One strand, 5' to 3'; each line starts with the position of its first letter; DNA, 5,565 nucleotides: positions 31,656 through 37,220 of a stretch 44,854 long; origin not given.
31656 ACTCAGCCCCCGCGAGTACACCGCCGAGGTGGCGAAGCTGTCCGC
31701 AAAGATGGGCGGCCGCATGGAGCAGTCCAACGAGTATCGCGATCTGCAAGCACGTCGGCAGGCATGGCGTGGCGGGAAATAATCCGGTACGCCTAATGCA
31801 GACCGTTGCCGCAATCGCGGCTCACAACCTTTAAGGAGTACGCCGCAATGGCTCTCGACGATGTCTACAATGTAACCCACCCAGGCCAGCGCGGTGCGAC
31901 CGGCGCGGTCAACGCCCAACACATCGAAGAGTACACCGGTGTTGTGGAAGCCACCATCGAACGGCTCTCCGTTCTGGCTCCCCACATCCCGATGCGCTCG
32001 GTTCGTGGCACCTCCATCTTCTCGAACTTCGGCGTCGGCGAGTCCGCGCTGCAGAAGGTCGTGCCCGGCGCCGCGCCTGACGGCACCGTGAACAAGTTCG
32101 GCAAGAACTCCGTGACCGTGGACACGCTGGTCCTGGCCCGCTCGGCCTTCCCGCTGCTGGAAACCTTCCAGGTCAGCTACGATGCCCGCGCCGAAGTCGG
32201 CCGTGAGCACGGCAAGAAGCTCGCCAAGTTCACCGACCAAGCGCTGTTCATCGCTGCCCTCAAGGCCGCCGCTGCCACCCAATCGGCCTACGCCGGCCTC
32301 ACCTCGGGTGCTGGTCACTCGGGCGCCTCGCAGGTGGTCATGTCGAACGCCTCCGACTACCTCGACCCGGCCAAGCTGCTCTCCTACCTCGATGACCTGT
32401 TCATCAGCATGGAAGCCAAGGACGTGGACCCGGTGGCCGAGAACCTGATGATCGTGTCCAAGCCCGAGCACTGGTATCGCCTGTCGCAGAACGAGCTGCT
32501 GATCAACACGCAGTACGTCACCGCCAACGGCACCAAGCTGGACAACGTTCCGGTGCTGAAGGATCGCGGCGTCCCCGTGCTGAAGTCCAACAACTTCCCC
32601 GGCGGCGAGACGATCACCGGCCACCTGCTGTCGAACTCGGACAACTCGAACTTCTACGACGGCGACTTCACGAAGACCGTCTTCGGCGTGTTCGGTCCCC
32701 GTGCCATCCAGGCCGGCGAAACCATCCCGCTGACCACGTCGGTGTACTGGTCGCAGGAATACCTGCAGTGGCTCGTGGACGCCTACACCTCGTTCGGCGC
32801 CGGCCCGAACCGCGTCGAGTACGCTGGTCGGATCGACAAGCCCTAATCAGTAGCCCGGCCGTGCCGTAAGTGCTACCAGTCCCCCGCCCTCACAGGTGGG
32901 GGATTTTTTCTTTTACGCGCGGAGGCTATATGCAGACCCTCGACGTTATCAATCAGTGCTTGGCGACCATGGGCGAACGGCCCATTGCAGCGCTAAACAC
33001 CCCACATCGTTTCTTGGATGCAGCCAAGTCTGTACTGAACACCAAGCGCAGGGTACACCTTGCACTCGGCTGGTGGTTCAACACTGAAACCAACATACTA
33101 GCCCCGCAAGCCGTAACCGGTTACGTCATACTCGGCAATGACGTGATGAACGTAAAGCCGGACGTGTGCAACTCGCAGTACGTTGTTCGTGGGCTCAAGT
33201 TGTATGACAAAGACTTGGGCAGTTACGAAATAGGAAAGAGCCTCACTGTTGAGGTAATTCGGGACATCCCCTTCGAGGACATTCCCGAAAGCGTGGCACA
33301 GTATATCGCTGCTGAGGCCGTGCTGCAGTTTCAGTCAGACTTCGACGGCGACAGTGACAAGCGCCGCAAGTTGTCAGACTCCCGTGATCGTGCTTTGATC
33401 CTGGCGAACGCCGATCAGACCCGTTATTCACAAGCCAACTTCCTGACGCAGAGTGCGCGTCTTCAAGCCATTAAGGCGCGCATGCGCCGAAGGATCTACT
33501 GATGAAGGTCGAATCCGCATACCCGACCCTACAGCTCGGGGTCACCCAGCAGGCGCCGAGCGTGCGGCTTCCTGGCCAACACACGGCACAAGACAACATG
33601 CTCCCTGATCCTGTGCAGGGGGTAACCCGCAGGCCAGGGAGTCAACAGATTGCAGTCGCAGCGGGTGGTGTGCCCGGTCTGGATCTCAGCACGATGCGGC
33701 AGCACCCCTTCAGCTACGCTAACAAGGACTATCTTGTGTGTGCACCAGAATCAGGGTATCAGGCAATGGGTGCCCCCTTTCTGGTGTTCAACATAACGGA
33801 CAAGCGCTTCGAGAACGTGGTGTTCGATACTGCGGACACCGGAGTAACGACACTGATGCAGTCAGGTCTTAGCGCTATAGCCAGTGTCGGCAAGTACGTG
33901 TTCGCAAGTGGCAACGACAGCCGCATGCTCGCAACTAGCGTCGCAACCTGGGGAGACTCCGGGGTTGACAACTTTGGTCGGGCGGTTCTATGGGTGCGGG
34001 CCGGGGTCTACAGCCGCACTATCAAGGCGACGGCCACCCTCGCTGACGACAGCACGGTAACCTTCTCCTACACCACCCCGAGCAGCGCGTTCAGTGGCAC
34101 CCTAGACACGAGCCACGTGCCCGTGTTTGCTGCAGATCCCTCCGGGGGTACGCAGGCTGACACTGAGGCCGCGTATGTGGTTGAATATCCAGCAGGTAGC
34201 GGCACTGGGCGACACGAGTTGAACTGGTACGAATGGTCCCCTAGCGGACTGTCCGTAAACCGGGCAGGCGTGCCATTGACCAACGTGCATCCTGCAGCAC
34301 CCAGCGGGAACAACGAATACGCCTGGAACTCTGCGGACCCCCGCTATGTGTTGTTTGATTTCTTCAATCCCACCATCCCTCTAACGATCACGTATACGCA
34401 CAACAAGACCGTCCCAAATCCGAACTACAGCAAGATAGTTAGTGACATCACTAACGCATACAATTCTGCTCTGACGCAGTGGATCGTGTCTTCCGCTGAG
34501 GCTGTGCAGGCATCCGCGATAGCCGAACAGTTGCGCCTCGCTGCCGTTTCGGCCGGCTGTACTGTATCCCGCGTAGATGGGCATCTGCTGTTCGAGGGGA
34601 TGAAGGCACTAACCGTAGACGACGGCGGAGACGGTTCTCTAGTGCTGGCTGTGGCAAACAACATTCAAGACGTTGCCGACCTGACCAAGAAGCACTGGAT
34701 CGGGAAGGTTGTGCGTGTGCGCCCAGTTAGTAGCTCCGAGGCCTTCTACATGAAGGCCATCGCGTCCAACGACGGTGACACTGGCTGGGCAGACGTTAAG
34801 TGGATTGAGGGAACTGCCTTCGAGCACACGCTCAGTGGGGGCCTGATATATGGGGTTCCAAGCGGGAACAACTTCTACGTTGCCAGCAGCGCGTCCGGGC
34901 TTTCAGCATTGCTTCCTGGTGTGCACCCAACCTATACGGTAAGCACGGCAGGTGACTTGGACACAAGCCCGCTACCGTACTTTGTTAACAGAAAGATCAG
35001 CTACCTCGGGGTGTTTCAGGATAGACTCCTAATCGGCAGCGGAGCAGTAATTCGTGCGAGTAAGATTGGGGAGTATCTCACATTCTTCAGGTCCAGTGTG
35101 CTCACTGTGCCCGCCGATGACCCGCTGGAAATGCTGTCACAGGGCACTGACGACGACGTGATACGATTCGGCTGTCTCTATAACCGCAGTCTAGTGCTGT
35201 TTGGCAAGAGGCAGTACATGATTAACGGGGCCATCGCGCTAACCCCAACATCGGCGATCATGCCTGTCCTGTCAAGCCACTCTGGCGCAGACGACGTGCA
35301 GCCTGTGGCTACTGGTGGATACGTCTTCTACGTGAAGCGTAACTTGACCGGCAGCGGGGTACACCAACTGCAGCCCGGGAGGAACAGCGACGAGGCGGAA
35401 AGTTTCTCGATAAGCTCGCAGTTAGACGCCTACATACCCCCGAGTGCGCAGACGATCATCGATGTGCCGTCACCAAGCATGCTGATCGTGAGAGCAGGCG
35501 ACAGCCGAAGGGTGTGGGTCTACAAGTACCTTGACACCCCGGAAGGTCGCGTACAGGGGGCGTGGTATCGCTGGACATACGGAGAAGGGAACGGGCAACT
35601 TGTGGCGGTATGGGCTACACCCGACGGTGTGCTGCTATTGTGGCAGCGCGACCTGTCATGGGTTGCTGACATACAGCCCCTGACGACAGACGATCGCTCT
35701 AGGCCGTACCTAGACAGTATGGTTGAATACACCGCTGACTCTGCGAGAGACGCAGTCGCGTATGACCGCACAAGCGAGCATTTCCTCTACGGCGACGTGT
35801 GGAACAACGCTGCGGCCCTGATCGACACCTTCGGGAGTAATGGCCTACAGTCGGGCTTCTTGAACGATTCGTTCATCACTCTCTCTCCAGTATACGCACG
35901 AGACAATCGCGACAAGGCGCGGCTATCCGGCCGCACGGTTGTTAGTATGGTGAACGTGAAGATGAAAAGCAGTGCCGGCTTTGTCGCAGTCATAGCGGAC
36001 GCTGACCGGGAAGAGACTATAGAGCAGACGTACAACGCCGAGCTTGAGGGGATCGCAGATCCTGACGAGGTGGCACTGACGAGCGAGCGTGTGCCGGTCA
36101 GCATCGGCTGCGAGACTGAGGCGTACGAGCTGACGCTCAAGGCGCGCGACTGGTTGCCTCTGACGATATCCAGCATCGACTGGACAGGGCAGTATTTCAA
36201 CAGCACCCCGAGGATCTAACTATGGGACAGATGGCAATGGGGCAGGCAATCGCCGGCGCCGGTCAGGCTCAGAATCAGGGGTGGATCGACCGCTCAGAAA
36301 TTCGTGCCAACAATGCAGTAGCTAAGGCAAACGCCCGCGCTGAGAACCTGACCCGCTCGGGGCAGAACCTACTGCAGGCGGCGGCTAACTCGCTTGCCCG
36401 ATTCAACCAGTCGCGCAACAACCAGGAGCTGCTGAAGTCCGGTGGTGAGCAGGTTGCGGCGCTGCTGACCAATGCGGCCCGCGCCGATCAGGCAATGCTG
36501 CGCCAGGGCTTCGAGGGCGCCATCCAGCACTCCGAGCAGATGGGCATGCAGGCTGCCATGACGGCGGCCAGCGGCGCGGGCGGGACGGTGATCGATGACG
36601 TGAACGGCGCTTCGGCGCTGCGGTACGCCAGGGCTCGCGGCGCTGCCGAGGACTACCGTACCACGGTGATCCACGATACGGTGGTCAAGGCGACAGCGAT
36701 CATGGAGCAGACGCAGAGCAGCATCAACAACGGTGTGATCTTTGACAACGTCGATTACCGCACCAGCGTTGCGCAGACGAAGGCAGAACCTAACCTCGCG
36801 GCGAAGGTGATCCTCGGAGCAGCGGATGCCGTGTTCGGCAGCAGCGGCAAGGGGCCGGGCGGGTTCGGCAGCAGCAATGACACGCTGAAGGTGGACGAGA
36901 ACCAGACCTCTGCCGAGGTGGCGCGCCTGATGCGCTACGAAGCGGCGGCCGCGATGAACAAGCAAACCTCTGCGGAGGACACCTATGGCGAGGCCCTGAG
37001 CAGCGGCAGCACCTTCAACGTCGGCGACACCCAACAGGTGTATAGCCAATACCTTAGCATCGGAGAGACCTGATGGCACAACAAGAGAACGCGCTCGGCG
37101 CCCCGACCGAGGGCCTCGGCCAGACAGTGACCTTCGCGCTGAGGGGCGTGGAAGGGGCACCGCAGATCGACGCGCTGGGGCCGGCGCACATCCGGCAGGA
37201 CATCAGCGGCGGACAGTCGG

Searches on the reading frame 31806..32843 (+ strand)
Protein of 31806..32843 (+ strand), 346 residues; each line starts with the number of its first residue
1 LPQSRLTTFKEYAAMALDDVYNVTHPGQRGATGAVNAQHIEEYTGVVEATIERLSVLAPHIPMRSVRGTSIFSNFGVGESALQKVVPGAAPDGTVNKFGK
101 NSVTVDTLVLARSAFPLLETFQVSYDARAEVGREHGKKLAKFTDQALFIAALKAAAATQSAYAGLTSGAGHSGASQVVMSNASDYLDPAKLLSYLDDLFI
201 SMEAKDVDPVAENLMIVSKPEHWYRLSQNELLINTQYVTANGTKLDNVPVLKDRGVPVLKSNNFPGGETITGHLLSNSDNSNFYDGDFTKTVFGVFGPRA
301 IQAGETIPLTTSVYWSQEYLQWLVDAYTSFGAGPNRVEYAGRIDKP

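Call 85: search_protein_families(library=pfam, proteins=[window:31806-32843:+], max_evalue=0.01)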
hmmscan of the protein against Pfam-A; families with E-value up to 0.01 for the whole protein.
window:31806-32843:+ (346 aa): 1 family
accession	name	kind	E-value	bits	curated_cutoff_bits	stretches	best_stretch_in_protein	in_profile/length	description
PF21703.3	Gp10A-like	-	5.4e-05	23.5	27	1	103-275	33-206/279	Major capsid protein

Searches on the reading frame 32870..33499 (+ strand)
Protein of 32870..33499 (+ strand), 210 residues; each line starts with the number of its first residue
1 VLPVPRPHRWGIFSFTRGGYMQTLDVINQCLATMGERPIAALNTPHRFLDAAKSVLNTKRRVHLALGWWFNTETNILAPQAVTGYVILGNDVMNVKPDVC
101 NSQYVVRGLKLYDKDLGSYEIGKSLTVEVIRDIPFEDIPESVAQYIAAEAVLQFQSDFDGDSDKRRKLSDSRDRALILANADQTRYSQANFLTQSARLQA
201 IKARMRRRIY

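Call 85: search_protein_families(library=pfam, proteins=[window:32870-33499:+], max_evalue=0.01)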
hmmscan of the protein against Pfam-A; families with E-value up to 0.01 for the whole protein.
window:32870-33499:+ (210 aa): 2 families
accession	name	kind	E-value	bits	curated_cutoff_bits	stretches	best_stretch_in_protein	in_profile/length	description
PF17212.9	Tube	-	4.5e-29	102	22.3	1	24-185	1-165/169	Tail tubular protein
PF22405.2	STIV-like_capsid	-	0.0043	17.2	26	1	138-184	71-117/148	Sulfolobus turreted icosahedral virus 1-like, major capsid protein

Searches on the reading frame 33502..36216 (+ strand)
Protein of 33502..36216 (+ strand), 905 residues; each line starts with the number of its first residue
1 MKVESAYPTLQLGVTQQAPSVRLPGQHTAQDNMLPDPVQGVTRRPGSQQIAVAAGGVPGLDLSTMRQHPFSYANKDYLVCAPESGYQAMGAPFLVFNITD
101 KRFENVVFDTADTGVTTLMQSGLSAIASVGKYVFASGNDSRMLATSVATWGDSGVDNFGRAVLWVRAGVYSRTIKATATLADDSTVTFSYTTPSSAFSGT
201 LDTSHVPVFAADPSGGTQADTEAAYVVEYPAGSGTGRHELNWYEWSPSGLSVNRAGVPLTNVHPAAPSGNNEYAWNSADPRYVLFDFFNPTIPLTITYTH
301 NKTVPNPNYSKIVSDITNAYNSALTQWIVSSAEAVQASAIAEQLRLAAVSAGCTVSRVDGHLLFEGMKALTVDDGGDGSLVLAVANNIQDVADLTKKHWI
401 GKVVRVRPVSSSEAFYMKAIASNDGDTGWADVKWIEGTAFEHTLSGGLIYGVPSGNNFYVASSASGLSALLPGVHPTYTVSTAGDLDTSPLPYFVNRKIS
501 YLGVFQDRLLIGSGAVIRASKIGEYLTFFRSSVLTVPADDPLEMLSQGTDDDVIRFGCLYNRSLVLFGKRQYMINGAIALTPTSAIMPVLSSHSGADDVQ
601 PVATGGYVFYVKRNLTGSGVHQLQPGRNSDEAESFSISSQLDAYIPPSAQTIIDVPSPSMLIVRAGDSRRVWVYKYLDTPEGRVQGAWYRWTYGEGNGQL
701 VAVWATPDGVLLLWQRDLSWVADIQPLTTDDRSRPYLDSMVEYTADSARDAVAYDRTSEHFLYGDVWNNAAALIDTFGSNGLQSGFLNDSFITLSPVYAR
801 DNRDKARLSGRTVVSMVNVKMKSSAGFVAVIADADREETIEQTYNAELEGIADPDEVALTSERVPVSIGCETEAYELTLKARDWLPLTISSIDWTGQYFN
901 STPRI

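Call 85: search_protein_families(library=pfam, proteins=[window:33502-36216:+], max_evalue=0.01)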
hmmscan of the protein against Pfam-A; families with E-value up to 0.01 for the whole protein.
window:33502-36216:+ (905 aa): 1 family
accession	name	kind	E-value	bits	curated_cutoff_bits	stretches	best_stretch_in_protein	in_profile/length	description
PF25675.1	Phage_nozzle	-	3.3e-68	231.1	27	3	330-748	186-605/794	Bacteriophage nozzle protein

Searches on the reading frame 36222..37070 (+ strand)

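Call 85: search_protein_families(library=pfam, proteins=[window:36222-37070:+], max_evalue=0.01)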
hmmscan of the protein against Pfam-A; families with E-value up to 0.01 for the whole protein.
window:36222-37070:+ (283 aa): 1 family
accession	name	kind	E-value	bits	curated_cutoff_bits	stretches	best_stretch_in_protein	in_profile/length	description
PF24072.1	T7_gp14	-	0.0031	17.9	27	1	4-217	5-173/187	T7 virus internal virion protein gp14 family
